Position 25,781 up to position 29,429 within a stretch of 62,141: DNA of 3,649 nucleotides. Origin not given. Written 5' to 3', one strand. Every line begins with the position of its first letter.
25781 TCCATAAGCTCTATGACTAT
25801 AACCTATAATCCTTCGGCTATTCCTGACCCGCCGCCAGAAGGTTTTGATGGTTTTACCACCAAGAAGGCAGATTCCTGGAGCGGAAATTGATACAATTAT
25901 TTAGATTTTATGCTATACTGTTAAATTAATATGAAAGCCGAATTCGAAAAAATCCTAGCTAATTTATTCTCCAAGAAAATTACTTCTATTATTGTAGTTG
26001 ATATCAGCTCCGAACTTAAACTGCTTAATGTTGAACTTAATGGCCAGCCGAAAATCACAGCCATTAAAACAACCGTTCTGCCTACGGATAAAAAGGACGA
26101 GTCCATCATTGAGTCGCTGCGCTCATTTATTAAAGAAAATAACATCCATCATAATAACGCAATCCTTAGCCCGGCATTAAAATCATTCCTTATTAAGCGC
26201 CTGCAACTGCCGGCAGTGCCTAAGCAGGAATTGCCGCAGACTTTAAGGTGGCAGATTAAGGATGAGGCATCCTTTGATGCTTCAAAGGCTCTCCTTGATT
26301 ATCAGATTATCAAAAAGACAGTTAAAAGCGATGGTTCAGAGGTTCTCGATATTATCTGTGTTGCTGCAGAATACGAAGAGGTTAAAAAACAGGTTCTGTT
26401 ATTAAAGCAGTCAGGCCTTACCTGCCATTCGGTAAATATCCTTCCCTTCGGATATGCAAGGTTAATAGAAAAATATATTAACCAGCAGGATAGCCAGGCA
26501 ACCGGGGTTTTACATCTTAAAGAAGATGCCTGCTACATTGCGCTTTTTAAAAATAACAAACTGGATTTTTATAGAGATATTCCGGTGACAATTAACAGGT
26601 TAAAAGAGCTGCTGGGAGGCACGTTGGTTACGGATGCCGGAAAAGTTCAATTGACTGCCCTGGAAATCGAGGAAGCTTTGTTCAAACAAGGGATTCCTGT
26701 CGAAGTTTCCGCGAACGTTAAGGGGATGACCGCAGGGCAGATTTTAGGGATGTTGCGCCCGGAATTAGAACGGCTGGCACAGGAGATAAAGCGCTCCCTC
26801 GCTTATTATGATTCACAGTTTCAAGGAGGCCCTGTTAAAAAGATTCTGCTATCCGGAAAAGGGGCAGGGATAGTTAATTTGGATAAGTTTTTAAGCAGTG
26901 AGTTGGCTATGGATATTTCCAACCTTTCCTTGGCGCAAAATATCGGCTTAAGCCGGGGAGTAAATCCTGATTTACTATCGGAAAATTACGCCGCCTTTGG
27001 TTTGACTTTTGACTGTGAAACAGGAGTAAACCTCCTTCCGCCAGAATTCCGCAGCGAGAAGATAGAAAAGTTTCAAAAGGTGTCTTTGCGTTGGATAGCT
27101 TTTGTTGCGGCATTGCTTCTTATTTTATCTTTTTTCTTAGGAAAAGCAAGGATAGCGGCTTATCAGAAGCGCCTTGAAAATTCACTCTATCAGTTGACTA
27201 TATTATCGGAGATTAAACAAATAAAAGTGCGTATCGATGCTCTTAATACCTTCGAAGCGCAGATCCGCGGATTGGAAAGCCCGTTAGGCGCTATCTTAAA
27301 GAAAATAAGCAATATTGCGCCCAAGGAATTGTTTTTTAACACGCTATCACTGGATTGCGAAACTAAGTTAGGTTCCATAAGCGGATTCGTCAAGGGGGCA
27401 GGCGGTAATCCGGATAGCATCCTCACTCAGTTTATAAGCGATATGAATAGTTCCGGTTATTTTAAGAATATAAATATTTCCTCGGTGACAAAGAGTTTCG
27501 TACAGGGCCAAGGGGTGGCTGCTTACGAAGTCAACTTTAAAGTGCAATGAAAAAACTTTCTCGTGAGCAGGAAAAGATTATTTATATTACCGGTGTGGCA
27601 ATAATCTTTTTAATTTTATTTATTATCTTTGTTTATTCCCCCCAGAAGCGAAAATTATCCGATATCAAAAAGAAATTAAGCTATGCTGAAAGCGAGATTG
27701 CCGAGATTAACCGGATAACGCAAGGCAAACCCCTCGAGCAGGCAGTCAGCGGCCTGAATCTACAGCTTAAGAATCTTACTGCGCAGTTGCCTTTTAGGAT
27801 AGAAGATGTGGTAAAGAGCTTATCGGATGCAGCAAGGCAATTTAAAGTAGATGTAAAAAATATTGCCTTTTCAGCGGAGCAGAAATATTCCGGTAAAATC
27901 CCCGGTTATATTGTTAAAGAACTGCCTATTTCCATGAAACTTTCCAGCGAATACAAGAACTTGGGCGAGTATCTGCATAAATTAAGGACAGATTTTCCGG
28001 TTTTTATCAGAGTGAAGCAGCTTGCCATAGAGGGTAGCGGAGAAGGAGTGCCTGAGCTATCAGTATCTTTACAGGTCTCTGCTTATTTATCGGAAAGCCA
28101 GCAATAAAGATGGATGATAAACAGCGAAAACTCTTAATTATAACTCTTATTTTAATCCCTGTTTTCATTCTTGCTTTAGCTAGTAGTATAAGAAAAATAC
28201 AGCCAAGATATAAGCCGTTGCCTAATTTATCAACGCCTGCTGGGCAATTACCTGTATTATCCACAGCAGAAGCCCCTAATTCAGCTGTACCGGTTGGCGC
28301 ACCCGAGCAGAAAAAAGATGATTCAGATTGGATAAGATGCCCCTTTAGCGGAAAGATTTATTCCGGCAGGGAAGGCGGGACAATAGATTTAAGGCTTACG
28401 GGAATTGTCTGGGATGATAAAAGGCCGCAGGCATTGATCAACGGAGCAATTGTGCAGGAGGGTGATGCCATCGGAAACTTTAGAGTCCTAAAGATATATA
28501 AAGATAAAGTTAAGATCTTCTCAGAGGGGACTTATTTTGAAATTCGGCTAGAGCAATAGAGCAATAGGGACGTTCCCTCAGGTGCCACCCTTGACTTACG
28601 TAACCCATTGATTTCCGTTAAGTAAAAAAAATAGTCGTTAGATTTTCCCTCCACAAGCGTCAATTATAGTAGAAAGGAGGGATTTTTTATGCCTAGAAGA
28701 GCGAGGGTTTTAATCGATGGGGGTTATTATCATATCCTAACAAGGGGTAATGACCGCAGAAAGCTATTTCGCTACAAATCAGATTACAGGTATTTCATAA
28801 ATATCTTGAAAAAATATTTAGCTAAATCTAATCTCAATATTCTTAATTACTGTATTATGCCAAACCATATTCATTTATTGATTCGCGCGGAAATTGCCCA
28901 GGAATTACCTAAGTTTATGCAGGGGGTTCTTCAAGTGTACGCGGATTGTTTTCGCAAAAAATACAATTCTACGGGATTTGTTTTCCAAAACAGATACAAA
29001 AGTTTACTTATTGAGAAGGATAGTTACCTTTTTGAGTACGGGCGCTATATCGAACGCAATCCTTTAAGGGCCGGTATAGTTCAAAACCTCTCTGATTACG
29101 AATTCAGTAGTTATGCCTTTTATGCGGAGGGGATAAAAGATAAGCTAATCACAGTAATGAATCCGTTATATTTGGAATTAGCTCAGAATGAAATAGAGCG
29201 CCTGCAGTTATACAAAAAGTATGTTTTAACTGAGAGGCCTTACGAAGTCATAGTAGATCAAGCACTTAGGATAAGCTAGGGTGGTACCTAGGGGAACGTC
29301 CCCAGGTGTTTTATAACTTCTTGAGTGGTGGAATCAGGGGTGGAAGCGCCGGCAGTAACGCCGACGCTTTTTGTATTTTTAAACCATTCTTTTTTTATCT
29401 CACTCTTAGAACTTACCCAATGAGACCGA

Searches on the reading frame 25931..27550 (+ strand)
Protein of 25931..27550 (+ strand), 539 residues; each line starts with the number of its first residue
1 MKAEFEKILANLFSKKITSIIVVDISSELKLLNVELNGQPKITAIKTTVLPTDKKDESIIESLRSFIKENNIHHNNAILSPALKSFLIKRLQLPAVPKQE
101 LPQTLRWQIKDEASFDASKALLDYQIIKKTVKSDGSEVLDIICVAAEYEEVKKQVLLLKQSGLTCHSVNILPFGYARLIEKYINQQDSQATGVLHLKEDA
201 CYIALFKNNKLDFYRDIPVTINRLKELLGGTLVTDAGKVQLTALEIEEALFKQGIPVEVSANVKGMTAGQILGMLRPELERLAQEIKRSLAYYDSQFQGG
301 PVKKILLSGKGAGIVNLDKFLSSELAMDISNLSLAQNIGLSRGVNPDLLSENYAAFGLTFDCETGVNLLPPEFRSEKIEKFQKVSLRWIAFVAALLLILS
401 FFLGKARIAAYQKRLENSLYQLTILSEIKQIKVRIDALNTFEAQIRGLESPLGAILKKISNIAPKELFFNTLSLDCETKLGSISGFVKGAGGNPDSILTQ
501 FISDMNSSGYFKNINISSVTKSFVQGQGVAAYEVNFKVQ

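Call 65: search_protein_families(library=pfam, proteins=[window:25931-27550:+], max_evalue=0.000001)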
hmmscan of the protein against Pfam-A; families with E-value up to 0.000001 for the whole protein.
window:25931-27550:+ (539 aa): 1 family
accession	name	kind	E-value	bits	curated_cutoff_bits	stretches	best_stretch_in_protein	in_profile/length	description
PF11104.14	PilM_2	-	3.6e-18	66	27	1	20-356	9-329/340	Type IV pilus assembly protein PilM;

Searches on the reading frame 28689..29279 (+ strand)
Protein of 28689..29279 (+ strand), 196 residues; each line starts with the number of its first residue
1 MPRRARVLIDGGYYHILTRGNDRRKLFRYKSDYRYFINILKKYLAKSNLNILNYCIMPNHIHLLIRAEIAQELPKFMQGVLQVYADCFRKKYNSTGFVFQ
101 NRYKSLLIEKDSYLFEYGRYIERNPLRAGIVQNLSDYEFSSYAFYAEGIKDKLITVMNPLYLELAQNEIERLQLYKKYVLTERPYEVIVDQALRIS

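Call 65: search_protein_families(library=pfam, proteins=[window:28689-29279:+], max_evalue=0.000001)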
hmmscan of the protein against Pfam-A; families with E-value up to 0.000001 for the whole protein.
window:28689-29279:+ (196 aa): 1 family
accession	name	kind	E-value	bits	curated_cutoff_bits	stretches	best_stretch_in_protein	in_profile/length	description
PF01797.21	Y1_Tnp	-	7e-18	65.3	23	1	13-124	6-121/121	Transposase IS200 like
